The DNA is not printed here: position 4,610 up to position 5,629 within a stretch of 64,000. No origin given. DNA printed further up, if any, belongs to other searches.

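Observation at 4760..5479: Orphan PqqC-like oxygenase in a catabolic context, with a second copy's 5' stump at 28259-28373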

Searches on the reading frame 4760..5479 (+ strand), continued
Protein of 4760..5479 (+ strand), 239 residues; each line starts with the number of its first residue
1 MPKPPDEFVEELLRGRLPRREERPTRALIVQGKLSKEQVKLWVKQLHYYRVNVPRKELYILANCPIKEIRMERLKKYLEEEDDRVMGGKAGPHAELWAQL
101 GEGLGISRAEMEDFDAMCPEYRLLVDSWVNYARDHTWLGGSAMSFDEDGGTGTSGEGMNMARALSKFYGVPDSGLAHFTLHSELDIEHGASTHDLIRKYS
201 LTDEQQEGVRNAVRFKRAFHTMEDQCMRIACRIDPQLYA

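Call 23: find_related_loci(query=A3, collection=genome_contigs, flank=10000)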
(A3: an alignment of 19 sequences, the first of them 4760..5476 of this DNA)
Query A3 (239 aa) in genome_contigs; peptide patterns used: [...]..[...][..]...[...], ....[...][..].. (x = any residue, [..] = any of these).
59 stretches matched a pattern; 8 encode a relative of the query (tblastn E <= 1e-3); 8 distinct loci.
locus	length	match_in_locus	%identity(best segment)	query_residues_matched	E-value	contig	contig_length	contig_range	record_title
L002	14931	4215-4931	90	1-239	3e-143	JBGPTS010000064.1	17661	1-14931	MAG: Candidatus Binatia bacterium isolate OBJ1_062018_110_62 k141_1112720_length_17661_cov_13.9830, whole genome shotgun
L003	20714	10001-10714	72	1-238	3e-122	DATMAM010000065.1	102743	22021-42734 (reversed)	MAG TPA_asm: Candidatus Acidiferrales bacterium isolate SMAG_U13326 k141_508274, whole genome shotgun sequence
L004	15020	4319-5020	74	6-239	3e-121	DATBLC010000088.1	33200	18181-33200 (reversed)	MAG TPA_asm: Candidatus Binatia bacterium isolate SMAG_U3962 k141_827232, whole genome shotgun sequence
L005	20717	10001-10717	67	1-239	7e-114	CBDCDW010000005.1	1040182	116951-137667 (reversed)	MAG: uncultured Candidatus Binatia bacterium isolate 9a2c71a9-8664-4bc0-91de-9535c4cbd7a1 genome assembly, contig: conti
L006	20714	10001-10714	67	1-238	1e-113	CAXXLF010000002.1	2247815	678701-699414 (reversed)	MAG: Candidatus Binatia bacterium isolate 50cad74d-8dc2-4fe2-a9fc-fc20900c681e genome assembly, contig: contig_2, whole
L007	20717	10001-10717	68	1-239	4e-113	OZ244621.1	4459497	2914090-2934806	MAG: uncultured Candidatus Binatia bacterium isolate 8f9fbfc1-36b4-40f3-a05a-ee2ffc03c637 genome assembly, chromosome: 1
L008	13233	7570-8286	72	1-239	1e-112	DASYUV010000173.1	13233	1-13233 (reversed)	MAG TPA_asm: Candidatus Binatia bacterium isolate SMAG_U4604 k141_63037, whole genome shotgun sequence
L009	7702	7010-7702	71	1-231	1e-105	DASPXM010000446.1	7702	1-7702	MAG TPA_asm: Verrucomicrobiia bacterium isolate SMAG_U11567 k141_708138, whole genome shotgun sequence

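Call 30: search_solved_structures(query=A3, max_evalue=10, show_alignments=0)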
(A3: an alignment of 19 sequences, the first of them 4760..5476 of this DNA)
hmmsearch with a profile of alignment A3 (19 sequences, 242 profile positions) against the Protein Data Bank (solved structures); distinct sequences matched with E-value up to 10: 11.
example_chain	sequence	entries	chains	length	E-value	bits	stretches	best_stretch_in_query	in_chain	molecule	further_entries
3hml_A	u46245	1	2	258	2.5e-22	83.1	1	5-218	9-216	Pyrroloquinoline-quinone synthase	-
3hlx_A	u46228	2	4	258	4.1e-22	82.4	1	5-217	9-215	Pyrroloquinoline-quinone synthase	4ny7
3hnh_A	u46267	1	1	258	4.3e-22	82.3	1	5-217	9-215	Pyrroloquinoline-quinone synthase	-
1otw_A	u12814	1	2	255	1.1e-21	80.9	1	5-218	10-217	Coenzyme PQQ synthesis protein C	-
1otv_A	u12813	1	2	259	1.2e-21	80.8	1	5-218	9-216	Coenzyme PQQ synthesis protein C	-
5vrc_A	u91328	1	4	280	1.7e-16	64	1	16-217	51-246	Bifunctional coenzyme PQQ synthesis protein C/D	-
5vrd_D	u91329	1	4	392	4.1e-16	62.7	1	16-217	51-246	Bifunctional coenzyme PQQ synthesis protein C/D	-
1rcw_A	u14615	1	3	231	6.7e-06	29.3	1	22-200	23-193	CT610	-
8va9_A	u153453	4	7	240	7.9e-06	29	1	22-200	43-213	4-aminobenzoate synthase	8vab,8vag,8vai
9pj4_A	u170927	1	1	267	1.8e-05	27.8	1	23-212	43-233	4-aminobenzoate synthase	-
4lqx_A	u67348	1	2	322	8.9e-05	25.6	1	77-213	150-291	TENA/THI-4 domain-containing protein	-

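Call 32: search_protein_families(library=ncbifam, proteins=[window:4760-5476:+], max_evalue=0.001)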
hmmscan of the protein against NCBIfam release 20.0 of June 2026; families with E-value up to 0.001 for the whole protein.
window:4760-5476:+ (239 aa): 2 families
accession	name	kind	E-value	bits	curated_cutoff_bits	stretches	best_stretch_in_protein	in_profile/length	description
TIGR02111.1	PQQ_syn_pqqC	equivalog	2.7e-21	76.1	240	1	20-217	19-210/239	pyrroloquinoline-quinone synthase PqqC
TIGR04305.1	fol_rel_CADD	subfamily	7e-15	55.2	200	1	31-221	25-205/212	CADD family putative folate metabolism protein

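Call 35: predict_structure(alignment_id=A2)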
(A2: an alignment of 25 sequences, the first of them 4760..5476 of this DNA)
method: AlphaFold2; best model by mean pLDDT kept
length: 239 residues; sequences in the alignment: 25
mean_pLDDT: 91.2   pTM: 0.88
mean pLDDT of the five models: 91.2, 90.4, 89.7, 89.2, 88.3
residues with pLDDT >= 90: 172; 70-90: 59; 50-70: 8; < 50: 0
segments of 3 or more residues with pLDDT < 50: none
pLDDT, mean of each block of 10 residues (from residue 1): 96 91 91 96 93 92 94 86 71 87 94 89 96 97 91 86 97 91 88 96 98 97 93 79
secondary structure, 60 per line:
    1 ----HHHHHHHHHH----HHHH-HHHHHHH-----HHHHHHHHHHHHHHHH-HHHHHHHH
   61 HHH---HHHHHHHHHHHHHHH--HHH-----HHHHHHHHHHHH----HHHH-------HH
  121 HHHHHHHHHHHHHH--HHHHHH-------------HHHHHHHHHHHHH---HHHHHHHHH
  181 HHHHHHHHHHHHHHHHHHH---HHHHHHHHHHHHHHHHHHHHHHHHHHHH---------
elements in order: H5-14 H19-22 H24-30 H36-51 H53-63 H67-81 H92-103 H108-111 H119-134 H137-142 H156-168 H172-199 H203-230

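Call 37: fold_search(model_id=the predicted structure, library=pdb)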
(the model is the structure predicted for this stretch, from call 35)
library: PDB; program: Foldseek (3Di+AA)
matches with E <= 10: 433; with E <= 0.001: 37
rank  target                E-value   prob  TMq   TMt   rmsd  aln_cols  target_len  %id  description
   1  1otw_A                1.1e-09  1.00  0.83  0.78   2.5       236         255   22  Crystal structure of PqqC in complex with PQQ and a putative H2O2 (released 2004-05-11)
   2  3hlx_A                1.9e-09  1.00  0.81  0.77   2.6       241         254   22  Crystal Structure of PqqC Active Site Mutant Y175F in Complex with PQQ (released 2010-05-12)
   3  3hml_A                6.4e-09  1.00  0.75  0.75   4.0       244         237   24  Crystal Structure of PqqC Active Site Mutant H154S in Complex with PQQ (released 2010-05-12)
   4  1otw_B                9.5e-09  1.00  0.81  0.77   2.6       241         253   21  Crystal structure of PqqC in complex with PQQ and a putative H2O2 (released 2004-05-11)
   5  1otv_A                3.3e-08  1.00  0.78  0.74   3.3       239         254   22  PqqC, Pyrroloquinolinquinone Synthase C (released 2004-05-11)
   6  3hnh                  1.3e-07  1.00  0.75  0.75   3.5       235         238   24  Crystal Structure of PqqC Active Site Mutant Y175S,R179S in complex with a reaction intermediate (released 2010-05-12)
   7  5vrc_A                1.4e-07  1.00  0.71  0.74   3.9       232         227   23  Crystal structure for Methylobacterium extorquens PqqC (truncation of natural CD fusion) (released 2018-05-16)
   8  3hml_B                1.6e-07  1.00  0.73  0.74   3.7       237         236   26  Crystal Structure of PqqC Active Site Mutant H154S in Complex with PQQ (released 2010-05-12)
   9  5vrc_B                1.7e-07  1.00  0.76  0.80   3.3       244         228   21  Crystal structure for Methylobacterium extorquens PqqC (truncation of natural CD fusion) (released 2018-05-16)
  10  5vrc_D                2.5e-07  1.00  0.72  0.77   2.9       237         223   21  Crystal structure for Methylobacterium extorquens PqqC (truncation of natural CD fusion) (released 2018-05-16)
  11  5vrc_C                3.5e-07  1.00  0.72  0.76   4.0       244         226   20  Crystal structure for Methylobacterium extorquens PqqC (truncation of natural CD fusion) (released 2018-05-16)
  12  1rcw_B                5.0e-07  1.00  0.70  0.78   3.6       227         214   18  Crystal structure of CT610 from Chlamydia trachomatis (released 2004-05-04)
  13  1rcw_A                8.2e-07  1.00  0.71  0.78   3.6       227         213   18  Crystal structure of CT610 from Chlamydia trachomatis (released 2004-05-04)
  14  8va9_A                1.4e-06  1.00  0.72  0.79   3.6       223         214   20  Crystal structure of FeII/MnII CtCADD from Chlamydia trachomatis (released 2024-11-06)
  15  5vrd_C                2.4e-06  1.00  0.65  0.75   5.6       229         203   21  Crystal structure for Methylobacterium extorquens PqqCD (natural fusion) (released 2018-05-16)
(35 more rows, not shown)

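Call 47: search_protein_representatives(alignment_id=A3)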
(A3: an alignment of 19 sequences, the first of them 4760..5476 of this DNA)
Query: 19 sequences, 242 profile positions. Proteins with E-value up to 0.001 (for the whole library): 626; up to 1e-10: 148; up to 1e-30: 3. The best 150 are listed.
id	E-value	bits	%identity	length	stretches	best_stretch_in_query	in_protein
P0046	7.2e-139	477.8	-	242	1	1-242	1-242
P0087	1.4e-39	152.6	-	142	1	1-94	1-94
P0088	2.0e-39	152.2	-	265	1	5-216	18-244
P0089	1.6e-30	123.0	-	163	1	104-231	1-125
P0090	2.7e-29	119.0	-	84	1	1-76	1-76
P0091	1.1e-27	113.8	-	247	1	5-224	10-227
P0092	2.9e-27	112.3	-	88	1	155-238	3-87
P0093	1.8e-26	109.7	-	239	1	46-226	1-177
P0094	6.0e-26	108.1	-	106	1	29-129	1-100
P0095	2.7e-25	105.9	-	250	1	5-230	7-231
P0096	1.8e-24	103.2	-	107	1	143-215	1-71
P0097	4.5e-24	101.9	-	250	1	5-219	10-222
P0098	5.1e-22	95.2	-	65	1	1-61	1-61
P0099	2.5e-21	92.9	-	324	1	4-216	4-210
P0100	1.6e-20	90.3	-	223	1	11-149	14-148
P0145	1.6e-14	70.7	-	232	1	25-214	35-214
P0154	3.3e-14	69.6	-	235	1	20-214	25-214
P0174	7.2e-13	65.2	-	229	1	21-214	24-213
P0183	1.2e-12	64.4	-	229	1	28-198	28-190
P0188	1.6e-12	64.1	-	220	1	29-214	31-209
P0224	4.6e-11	59.3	-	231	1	31-224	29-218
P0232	9.0e-11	58.4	-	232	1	32-221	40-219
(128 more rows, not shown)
